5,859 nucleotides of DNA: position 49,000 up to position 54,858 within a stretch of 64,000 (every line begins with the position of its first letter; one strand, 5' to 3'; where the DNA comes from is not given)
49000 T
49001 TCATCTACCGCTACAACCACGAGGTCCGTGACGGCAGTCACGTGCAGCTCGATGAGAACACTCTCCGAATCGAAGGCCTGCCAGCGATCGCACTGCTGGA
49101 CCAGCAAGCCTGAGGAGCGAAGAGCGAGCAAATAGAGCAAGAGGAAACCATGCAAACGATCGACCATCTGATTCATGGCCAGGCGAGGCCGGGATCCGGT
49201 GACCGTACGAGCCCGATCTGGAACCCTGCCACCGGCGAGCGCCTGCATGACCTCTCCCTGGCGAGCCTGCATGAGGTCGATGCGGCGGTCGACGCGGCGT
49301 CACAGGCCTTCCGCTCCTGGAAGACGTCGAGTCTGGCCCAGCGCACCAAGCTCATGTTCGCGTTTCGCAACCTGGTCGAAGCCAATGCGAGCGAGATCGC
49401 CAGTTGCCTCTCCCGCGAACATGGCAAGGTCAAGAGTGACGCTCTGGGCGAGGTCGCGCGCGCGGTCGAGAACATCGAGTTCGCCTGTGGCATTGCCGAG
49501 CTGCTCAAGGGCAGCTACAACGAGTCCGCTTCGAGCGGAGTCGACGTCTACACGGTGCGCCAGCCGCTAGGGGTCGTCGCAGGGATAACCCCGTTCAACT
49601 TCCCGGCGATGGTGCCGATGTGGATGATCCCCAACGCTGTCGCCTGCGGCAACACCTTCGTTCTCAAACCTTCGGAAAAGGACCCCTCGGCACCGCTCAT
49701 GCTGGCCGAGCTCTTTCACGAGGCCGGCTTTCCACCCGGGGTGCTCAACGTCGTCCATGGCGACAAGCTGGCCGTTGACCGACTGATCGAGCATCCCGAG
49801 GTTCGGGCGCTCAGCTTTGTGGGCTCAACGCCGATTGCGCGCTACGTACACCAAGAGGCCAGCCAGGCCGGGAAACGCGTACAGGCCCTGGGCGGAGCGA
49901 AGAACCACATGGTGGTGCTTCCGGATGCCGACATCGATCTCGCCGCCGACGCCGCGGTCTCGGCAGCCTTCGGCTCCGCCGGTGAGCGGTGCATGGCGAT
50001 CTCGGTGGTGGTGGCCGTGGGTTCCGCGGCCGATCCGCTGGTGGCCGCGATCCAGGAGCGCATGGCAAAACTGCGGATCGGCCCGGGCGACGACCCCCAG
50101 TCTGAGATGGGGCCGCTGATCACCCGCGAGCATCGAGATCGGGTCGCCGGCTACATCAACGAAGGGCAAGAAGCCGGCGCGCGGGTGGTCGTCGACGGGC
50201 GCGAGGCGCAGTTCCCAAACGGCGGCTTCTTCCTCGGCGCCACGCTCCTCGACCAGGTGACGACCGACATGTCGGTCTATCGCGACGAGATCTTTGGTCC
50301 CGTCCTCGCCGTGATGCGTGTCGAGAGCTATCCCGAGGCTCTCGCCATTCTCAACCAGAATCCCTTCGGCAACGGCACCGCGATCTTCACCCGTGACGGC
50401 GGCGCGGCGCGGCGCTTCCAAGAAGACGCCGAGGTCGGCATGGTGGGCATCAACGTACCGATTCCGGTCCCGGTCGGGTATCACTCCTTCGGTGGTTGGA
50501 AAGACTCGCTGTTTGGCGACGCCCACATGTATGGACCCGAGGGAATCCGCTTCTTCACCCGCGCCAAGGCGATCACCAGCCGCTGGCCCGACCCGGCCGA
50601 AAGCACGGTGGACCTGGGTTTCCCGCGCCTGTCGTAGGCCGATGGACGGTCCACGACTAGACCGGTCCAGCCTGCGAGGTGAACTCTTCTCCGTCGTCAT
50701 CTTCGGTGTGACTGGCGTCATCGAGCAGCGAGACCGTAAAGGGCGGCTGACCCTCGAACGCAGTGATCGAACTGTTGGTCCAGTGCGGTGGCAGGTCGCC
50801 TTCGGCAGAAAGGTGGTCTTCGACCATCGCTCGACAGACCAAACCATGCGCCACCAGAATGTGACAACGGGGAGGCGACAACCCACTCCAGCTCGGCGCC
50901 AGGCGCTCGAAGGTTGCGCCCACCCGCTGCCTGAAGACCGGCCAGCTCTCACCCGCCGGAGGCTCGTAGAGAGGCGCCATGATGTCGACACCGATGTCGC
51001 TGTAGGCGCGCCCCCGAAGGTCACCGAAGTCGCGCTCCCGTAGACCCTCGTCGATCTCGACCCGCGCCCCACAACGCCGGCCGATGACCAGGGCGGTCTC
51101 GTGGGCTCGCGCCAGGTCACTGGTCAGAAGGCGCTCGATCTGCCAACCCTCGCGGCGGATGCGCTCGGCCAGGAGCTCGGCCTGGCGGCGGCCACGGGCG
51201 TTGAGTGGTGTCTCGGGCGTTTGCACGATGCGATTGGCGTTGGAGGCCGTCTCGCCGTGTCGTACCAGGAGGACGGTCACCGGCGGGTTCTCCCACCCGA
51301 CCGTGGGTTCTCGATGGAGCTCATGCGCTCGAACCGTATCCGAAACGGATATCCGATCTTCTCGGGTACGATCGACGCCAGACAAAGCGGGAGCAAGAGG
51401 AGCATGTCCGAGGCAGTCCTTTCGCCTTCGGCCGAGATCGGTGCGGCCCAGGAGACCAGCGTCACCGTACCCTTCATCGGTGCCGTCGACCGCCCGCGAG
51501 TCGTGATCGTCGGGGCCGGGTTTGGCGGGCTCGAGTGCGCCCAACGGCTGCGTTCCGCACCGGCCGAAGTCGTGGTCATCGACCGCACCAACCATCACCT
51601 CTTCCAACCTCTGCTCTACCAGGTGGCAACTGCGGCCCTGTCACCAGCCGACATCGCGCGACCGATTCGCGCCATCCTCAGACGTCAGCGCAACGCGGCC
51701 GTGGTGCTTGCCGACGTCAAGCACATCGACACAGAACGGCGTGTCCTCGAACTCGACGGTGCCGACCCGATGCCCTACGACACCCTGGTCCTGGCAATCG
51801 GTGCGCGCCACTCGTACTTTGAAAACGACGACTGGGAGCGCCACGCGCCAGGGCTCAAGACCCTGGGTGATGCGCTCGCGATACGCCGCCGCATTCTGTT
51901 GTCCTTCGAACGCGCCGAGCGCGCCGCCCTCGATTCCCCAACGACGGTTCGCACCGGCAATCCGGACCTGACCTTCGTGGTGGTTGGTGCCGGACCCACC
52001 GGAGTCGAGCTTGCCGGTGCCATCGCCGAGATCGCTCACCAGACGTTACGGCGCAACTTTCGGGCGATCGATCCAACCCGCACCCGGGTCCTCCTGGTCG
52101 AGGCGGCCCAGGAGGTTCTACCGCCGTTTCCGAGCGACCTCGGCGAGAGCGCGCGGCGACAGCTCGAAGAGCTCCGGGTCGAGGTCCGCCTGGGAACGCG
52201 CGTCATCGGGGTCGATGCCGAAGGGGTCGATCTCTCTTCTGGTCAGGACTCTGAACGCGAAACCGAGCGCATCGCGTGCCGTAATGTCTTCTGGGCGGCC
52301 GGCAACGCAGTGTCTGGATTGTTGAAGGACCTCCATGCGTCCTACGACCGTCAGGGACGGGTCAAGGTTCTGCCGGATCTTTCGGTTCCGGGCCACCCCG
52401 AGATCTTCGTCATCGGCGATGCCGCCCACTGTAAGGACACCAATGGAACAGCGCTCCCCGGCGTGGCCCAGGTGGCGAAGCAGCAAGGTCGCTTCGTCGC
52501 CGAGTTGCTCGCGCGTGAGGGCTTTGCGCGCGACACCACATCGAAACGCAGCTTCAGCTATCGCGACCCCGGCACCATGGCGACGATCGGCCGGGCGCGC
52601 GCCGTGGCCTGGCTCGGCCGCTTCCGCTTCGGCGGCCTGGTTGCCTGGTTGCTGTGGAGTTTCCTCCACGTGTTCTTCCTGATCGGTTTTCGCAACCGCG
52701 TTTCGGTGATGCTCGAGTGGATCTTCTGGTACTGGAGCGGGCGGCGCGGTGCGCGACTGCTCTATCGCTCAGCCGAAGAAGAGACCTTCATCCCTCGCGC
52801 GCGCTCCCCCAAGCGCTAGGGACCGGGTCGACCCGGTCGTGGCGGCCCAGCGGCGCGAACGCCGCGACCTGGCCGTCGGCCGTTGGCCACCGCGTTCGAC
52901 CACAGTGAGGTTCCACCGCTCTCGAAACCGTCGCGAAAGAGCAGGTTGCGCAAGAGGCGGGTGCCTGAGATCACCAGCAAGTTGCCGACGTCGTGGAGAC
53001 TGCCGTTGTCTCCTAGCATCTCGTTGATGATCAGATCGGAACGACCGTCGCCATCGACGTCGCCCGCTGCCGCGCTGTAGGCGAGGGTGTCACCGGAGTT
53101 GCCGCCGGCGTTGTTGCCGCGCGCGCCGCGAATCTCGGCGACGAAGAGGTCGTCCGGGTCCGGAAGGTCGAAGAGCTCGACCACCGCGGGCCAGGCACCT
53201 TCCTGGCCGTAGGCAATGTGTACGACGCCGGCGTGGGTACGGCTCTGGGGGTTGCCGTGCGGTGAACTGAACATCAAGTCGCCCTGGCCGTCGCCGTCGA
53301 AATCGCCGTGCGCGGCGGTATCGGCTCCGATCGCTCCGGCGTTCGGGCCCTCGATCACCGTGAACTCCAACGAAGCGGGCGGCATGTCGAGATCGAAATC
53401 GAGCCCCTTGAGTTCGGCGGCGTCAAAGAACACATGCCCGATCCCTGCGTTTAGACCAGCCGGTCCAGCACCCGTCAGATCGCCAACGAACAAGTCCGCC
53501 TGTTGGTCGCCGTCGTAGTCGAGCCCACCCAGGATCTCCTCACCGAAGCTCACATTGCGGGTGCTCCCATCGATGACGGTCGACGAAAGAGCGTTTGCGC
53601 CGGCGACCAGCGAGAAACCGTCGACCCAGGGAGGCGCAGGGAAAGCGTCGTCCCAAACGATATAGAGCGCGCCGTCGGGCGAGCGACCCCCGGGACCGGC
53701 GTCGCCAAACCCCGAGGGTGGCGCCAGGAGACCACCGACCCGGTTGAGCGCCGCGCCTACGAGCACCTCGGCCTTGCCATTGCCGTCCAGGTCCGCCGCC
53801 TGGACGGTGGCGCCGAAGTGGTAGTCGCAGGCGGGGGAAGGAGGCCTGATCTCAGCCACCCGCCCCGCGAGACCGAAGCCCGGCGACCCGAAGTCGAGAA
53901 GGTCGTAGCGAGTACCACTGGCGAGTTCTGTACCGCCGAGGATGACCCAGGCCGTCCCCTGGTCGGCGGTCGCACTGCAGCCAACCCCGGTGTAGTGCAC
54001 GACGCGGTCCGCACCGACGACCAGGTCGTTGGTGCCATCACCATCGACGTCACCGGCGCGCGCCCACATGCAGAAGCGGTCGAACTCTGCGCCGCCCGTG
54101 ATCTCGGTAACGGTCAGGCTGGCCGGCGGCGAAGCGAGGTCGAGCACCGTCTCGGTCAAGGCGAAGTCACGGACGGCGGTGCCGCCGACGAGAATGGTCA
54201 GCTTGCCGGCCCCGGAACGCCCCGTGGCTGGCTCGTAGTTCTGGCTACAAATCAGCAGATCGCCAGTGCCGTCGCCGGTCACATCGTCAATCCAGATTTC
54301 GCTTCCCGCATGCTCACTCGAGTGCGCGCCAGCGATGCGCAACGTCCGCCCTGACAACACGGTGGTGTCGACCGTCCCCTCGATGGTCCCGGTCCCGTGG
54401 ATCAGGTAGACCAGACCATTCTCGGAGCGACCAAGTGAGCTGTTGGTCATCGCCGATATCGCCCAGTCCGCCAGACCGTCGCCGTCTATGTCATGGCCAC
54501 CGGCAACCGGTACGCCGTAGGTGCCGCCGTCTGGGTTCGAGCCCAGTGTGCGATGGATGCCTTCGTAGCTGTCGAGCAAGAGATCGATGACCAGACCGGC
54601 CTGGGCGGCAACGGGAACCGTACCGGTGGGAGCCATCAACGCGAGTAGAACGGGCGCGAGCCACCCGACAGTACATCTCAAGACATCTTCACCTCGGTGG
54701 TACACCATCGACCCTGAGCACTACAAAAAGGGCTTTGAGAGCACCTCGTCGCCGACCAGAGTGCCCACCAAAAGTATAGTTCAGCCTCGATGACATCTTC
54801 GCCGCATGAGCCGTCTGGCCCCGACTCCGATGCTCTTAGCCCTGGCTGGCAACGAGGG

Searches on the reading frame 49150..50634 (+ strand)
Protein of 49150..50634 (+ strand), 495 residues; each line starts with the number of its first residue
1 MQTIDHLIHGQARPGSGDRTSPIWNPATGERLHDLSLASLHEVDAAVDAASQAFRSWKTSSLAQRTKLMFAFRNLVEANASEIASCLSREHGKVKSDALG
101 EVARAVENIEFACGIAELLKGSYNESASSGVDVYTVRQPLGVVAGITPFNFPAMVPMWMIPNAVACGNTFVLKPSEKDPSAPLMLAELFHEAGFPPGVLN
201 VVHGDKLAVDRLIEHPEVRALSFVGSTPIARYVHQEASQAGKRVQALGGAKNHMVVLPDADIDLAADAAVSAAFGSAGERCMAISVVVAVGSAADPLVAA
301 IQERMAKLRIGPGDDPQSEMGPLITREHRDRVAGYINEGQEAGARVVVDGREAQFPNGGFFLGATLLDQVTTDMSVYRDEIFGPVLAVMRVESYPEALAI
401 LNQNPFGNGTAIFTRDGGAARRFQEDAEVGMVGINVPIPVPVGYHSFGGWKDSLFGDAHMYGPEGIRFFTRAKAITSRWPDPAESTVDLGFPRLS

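Call 66: search_protein_families(library=pfam, proteins=[window:49150-50634:+], max_evalue=0.001)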
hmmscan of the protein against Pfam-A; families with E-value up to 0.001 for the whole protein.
window:49150-50634:+ (495 aa): 2 families
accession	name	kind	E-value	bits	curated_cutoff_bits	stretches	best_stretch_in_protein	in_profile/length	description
PF00171.27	Aldedh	-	1.2e-144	482.8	23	1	19-475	7-461/461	Aldehyde dehydrogenase family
PF05893.19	LuxC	-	0.00055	19.4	21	1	133-263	82-214/401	Acyl-CoA reductase (LuxC)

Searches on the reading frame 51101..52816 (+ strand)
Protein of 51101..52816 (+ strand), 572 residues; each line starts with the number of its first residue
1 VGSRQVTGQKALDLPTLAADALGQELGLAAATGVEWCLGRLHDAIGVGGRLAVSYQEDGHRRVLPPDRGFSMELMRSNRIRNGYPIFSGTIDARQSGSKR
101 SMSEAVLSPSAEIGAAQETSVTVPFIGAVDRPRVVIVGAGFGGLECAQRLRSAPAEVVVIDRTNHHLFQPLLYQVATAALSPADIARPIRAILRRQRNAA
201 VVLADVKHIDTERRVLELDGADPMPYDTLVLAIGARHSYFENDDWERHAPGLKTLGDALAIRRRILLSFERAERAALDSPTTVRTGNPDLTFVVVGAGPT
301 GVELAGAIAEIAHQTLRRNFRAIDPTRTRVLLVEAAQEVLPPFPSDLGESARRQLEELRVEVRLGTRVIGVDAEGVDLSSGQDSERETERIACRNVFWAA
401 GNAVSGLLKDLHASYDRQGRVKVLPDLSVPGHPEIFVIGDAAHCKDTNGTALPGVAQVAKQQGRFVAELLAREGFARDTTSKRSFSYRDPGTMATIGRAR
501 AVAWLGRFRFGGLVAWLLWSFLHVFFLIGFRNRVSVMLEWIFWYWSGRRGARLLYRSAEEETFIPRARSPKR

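Call 66: search_protein_families(library=pfam, proteins=[window:51101-52816:+], max_evalue=0.001)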
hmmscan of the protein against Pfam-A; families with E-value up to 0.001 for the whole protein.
window:51101-52816:+ (572 aa): 8 families
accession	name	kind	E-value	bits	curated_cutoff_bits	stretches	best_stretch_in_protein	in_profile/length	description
PF07992.20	Pyr_redox_2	-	8.7e-45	153.8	26.1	1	133-463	2-291/291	Pyridine nucleotide-disulphide oxidoreductase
PF00070.33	Pyr_redox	-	7.4e-16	58.9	22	2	292-376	2-71/82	Pyridine nucleotide-disulphide oxidoreductase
PF22366.1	NDH2_C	-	7.5e-07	29.7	27.7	1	491-548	3-61/62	NDH2 C-terminal domain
PF13450.12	NAD_binding_8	-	1.5e-06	28.8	21.9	1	136-165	1-30/68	NAD(P)-binding Rossmann-like domain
PF01266.30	DAO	-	5e-05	23.4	27.9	0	133-163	1-31/353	FAD dependent oxidoreductase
PF01494.25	FAD_binding_3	-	5.6e-05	23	22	0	133-166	3-36/349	FAD binding domain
PF13738.12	Pyr_redox_3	-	0.00016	21.5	30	0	135-165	1-32/305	Pyridine nucleotide-disulphide oxidoreductase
PF02254.24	TrkA_N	-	0.00035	21.3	23.8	0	134-165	1-32/116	TrkA-N domain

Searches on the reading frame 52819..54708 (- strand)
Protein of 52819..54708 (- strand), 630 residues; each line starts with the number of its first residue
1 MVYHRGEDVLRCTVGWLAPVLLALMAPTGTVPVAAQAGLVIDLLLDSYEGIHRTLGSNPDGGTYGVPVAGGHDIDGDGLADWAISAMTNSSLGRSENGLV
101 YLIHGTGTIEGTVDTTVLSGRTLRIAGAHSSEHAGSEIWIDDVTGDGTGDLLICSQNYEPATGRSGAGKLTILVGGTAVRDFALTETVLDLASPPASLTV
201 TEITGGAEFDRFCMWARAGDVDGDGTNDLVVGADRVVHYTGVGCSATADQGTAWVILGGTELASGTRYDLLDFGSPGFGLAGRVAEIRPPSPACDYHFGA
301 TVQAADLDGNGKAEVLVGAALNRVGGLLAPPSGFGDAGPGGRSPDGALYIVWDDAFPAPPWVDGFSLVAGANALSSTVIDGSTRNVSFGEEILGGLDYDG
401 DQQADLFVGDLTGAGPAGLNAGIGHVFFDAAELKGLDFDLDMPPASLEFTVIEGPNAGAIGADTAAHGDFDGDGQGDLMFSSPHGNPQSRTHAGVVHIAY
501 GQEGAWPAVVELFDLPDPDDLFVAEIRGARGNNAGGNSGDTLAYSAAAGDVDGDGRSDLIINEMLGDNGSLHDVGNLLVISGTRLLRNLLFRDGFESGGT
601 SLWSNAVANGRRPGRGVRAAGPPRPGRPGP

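Call 66: search_protein_families(library=pfam, proteins=[window:52819-54708:-], max_evalue=0.001)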
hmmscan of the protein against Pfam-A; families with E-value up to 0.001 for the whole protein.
window:52819-54708:- (630 aa): 2 families
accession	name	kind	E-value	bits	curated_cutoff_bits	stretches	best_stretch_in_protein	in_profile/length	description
PF01839.29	FG-GAP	-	4.4e-27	93.9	22.1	4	544-569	3-32/37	FG-GAP repeat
PF13517.12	FG-GAP_3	-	8.7e-16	58.7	26.9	0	204-231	36-61/61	FG-GAP-like repeat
